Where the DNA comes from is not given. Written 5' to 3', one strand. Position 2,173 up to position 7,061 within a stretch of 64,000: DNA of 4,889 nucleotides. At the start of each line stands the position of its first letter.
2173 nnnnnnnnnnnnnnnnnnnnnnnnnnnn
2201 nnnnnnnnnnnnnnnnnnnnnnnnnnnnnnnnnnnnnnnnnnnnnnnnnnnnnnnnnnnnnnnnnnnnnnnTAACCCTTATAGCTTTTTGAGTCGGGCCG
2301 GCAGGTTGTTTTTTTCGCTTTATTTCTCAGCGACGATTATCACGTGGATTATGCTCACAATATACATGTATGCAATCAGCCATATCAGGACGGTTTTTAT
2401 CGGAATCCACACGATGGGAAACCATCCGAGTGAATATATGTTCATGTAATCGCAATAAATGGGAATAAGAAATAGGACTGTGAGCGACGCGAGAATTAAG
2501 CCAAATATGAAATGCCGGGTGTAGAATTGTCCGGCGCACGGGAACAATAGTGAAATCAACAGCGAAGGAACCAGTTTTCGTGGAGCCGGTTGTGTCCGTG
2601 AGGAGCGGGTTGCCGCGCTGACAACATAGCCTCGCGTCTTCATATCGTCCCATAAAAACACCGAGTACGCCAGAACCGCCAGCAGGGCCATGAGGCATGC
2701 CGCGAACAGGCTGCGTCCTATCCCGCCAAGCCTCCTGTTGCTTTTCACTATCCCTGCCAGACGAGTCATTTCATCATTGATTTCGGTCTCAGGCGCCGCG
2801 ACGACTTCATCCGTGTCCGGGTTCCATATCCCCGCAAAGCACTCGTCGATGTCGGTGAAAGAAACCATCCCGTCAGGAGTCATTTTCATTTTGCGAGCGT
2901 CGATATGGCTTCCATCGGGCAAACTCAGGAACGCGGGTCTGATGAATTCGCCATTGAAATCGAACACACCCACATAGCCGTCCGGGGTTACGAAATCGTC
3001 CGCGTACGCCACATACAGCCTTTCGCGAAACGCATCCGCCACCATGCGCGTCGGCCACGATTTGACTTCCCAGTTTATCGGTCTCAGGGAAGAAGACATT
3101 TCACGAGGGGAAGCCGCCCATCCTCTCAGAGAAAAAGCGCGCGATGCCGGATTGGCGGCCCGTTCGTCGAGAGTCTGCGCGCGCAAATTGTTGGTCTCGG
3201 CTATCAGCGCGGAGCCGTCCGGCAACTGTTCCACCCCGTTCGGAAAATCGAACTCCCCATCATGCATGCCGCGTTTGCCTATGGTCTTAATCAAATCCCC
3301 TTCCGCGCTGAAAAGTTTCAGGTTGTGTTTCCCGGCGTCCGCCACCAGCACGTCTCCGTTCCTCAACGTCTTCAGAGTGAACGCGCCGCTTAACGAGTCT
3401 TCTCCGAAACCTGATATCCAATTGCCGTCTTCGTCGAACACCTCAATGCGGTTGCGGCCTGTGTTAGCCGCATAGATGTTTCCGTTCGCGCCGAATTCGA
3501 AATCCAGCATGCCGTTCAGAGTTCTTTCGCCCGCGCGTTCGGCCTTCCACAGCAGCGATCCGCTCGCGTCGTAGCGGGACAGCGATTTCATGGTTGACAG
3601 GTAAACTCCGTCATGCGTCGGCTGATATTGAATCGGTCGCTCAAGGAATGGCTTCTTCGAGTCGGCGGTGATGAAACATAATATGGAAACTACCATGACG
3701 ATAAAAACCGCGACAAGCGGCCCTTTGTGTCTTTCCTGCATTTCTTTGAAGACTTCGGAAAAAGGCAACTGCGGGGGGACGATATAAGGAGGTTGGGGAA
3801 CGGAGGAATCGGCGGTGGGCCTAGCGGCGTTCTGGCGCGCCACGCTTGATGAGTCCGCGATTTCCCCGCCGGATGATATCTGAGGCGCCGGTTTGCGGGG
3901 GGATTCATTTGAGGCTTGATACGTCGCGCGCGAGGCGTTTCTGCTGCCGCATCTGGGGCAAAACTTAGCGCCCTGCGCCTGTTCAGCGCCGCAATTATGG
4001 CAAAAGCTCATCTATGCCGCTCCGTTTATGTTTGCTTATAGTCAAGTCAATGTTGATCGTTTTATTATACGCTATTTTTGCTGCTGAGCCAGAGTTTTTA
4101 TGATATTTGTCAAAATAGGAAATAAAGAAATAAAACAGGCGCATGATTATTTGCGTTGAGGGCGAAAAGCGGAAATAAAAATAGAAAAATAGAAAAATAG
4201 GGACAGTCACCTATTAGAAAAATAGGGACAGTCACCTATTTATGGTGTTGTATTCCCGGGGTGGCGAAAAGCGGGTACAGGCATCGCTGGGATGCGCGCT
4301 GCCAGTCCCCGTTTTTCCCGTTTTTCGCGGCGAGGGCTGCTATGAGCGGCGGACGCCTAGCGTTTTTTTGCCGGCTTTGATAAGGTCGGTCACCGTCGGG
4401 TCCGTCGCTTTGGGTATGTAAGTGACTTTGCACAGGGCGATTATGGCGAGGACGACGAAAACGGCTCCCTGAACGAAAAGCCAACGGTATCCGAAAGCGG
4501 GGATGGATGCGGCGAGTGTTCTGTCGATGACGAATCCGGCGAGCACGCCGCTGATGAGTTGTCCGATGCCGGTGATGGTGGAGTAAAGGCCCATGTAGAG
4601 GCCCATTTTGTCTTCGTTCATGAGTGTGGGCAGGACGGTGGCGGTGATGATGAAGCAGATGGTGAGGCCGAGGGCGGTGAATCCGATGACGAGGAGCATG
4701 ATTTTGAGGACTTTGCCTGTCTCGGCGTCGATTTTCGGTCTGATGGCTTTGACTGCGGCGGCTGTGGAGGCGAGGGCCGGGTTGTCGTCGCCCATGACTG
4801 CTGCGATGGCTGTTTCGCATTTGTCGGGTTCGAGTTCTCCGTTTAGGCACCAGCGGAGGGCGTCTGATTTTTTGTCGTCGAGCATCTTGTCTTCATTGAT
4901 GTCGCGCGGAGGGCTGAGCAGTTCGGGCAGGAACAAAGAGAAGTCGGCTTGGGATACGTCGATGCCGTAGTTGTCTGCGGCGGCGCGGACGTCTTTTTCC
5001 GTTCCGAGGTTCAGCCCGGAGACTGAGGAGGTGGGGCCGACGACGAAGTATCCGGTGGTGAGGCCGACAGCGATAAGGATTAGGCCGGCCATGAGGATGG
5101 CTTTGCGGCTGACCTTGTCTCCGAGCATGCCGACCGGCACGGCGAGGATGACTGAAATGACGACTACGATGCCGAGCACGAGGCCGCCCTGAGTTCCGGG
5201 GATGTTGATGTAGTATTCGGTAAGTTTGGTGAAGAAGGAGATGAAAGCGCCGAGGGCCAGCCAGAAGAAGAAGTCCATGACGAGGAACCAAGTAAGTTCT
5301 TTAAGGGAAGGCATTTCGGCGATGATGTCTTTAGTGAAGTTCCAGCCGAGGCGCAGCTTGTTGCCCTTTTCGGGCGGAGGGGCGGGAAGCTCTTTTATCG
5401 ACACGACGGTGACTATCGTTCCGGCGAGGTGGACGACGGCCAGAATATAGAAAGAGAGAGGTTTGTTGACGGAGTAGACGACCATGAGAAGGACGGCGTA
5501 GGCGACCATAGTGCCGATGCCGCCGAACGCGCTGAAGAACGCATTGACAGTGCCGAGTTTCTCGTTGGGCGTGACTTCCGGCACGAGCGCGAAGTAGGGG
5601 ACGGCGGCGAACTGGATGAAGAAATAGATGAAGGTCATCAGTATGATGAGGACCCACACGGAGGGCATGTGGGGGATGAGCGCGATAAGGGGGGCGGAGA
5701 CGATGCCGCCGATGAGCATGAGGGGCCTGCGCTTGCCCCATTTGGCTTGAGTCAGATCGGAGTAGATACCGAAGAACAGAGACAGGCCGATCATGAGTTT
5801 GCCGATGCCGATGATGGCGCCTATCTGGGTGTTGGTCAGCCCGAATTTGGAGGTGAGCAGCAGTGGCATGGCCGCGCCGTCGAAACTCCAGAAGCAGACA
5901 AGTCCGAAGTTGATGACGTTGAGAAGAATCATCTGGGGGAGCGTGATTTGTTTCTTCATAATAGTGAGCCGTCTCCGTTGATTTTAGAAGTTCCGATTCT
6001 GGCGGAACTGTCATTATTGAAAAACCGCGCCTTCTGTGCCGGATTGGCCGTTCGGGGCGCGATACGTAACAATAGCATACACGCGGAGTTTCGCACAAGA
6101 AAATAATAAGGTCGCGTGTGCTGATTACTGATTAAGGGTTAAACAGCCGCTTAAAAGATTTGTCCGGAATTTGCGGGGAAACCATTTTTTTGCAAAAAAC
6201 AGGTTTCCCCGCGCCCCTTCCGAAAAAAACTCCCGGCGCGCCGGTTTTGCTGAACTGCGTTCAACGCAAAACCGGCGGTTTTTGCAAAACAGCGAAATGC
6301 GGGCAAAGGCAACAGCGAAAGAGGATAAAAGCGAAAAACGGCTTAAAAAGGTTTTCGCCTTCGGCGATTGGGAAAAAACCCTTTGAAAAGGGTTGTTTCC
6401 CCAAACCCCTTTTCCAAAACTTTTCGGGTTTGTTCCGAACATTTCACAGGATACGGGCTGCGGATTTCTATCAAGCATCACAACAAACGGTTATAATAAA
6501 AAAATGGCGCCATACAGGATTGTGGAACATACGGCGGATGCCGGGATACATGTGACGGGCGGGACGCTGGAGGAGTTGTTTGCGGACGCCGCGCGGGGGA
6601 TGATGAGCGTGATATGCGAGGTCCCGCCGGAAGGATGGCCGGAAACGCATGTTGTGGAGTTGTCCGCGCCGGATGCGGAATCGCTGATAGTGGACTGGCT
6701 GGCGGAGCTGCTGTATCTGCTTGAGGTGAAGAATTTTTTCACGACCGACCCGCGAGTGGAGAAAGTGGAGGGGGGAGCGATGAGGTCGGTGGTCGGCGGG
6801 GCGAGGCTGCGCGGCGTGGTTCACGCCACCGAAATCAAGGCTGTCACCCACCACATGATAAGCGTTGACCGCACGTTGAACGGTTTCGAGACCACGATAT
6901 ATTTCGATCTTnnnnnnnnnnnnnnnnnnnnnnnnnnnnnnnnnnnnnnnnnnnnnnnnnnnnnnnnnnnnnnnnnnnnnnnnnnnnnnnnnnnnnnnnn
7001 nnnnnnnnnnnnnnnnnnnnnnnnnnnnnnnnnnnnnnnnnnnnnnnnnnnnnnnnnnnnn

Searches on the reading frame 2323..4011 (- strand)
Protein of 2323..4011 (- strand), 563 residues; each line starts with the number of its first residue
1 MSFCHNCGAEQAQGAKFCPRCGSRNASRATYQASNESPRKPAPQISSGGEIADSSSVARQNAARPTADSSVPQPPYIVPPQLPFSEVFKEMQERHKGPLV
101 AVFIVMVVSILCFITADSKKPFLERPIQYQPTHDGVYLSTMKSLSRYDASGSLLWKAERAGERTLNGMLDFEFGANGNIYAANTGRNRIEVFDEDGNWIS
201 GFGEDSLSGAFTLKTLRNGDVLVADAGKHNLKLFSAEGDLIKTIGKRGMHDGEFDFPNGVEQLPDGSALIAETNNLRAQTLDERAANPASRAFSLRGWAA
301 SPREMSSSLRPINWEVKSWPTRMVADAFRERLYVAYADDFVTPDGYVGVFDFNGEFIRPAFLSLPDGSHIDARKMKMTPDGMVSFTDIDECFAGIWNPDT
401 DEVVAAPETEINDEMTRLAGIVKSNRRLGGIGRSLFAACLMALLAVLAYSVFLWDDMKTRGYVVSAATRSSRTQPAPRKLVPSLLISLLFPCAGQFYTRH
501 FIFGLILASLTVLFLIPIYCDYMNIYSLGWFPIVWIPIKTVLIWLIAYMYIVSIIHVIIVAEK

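Call 4: search_protein_families(library=pfam, proteins=[window:2323-4011:-], max_evalue=1)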
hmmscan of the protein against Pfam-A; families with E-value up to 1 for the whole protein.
window:2323-4011:- (563 aa): 16 families
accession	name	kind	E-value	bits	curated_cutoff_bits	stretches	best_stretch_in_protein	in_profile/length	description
PF13240.11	Zn_Ribbon_1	-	4.4e-07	29.9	25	1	3-23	1-21/23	zinc-ribbon domain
PF01436.27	NHL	-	2.8e-06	27.5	20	0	175-192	11-28/28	NHL repeat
PF12773.13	DZR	-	0.00098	19.7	27.3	1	4-24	1-21/45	Double zinc ribbon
PF22701.2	Mala_s_1-like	-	0.0031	17.8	27.5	1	174-271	96-193/195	Mal s 1 allergenic protein-like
PF17093.10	PBP_N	-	0.0077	16.7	30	1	34-96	16-78/138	Penicillin-binding protein N-terminus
PF13248.11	Zn_ribbon_3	-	0.027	14.4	27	1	4-24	5-25/26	zinc-ribbon domain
PF08772.16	Zn_ribbon_NOB1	-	0.065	13.8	24.9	1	3-36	10-44/72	Nin one binding (NOB1) Zn-ribbon like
PF19768.4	DUF6255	-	0.096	13.5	25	1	5-26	7-28/70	Family of unknown function (DUF6255)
PF24460.1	DUF7575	-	0.13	12.1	28.5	1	4-23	6-25/28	Domain of unknown function (DUF7575)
PF17032.10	Zn_ribbon_15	-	0.15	13.3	28.9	1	3-22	54-73/73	zinc-ribbon family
PF14369.11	Zn_ribbon_19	-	0.18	12.4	30.8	1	3-23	4-29/35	zinc-ribbon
PF24463.1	DUF7577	-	0.18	11.9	28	2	18-31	5-16/27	Domain of unknown function (DUF7577)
PF11682.14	Zn_ribbon_11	-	0.19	11.8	24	1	3-23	7-26/37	Probable zinc-ribbon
PF17170.10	DUF5128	-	0.3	10.6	22.9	0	218-256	53-91/321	6-bladed beta-propeller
PF14952.11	zf-tcix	-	0.34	11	31.2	1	13-29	8-24/42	Putative treble-clef, zinc-finger, Zn-binding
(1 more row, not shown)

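Call 5: search_protein_families(library=padloc, proteins=[window:2323-4011:-], max_evalue=1)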
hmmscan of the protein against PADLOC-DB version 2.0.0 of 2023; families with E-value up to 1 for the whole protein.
window:2323-4011:- (563 aa): 1 family
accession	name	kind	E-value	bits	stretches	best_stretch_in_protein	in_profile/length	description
PDLC00424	ThsB1|ThsB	-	0.042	11.6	1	8-72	10-75/234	TIR-like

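Call 6: search_protein_families(library=ncbifam, proteins=[window:2323-4011:-], max_evalue=1)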
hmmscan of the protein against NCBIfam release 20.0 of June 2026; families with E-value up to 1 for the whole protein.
window:2323-4011:- (563 aa): 5 families
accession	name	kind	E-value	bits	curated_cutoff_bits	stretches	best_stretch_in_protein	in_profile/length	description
NF035926.1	scyF_NHL_VPEP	equivalog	1.1e-15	57.7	350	1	167-359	105-297/376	scytonemin biosynthesis PEP-CTERM protein ScyF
NF003161.0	PRK04136.1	equivalog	0.05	13.2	54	1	3-25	16-38/49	50S ribosomal protein L40e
NF049861.1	SCO2400_fam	subfamily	0.054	14.1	55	1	1-53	1-47/136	SCO2400 family protein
NF033206.1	ScyE_fam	subfamily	0.18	11.3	80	0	206-230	6-30/333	ScyD/ScyE family protein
NF045510.1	4Cys_prefix_kin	domain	0.73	10.1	24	0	13-23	14-24/26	4-Cys prefix domain-containing protein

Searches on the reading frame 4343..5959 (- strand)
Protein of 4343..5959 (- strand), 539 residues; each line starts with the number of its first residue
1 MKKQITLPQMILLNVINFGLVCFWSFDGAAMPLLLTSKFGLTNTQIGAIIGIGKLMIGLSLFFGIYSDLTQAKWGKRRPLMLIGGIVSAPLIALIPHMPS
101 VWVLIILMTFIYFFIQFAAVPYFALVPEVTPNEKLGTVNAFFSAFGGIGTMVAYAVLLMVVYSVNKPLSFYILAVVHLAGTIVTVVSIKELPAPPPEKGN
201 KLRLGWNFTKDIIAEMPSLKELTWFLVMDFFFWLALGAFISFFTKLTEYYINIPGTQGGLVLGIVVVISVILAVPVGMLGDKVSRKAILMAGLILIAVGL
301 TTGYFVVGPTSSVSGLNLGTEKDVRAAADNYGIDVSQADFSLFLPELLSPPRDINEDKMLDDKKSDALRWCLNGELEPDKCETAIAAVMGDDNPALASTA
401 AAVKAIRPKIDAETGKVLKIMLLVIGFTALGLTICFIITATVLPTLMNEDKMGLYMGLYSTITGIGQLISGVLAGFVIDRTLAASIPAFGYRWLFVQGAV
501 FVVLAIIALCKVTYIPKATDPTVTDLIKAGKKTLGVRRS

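Call 67: search_protein_families(library=pfam, proteins=[window:4343-5959:-], max_evalue=0.00001)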
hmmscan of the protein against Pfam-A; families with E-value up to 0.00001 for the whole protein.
window:4343-5959:- (539 aa): 2 families
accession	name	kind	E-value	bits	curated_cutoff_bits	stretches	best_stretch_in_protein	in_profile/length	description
PF07690.21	MFS_1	-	3.1e-32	112.3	33.4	2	18-313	6-295/347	Major Facilitator Superfamily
PF13347.12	MFS_2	-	4.4e-17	62.2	27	1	34-306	23-309/427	MFS/sugar transport protein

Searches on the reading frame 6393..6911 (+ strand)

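Call 67: search_protein_families(library=pfam, proteins=[window:6393-6911:+], max_evalue=0.00001)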
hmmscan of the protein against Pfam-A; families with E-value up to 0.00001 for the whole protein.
window:6393-6911:+ (173 aa): 1 family
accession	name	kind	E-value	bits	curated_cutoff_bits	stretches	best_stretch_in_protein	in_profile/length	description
PF01951.21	Archease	-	5.5e-31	108.1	25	1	41-173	1-136/136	Archease protein family (MTH1598/TM1083)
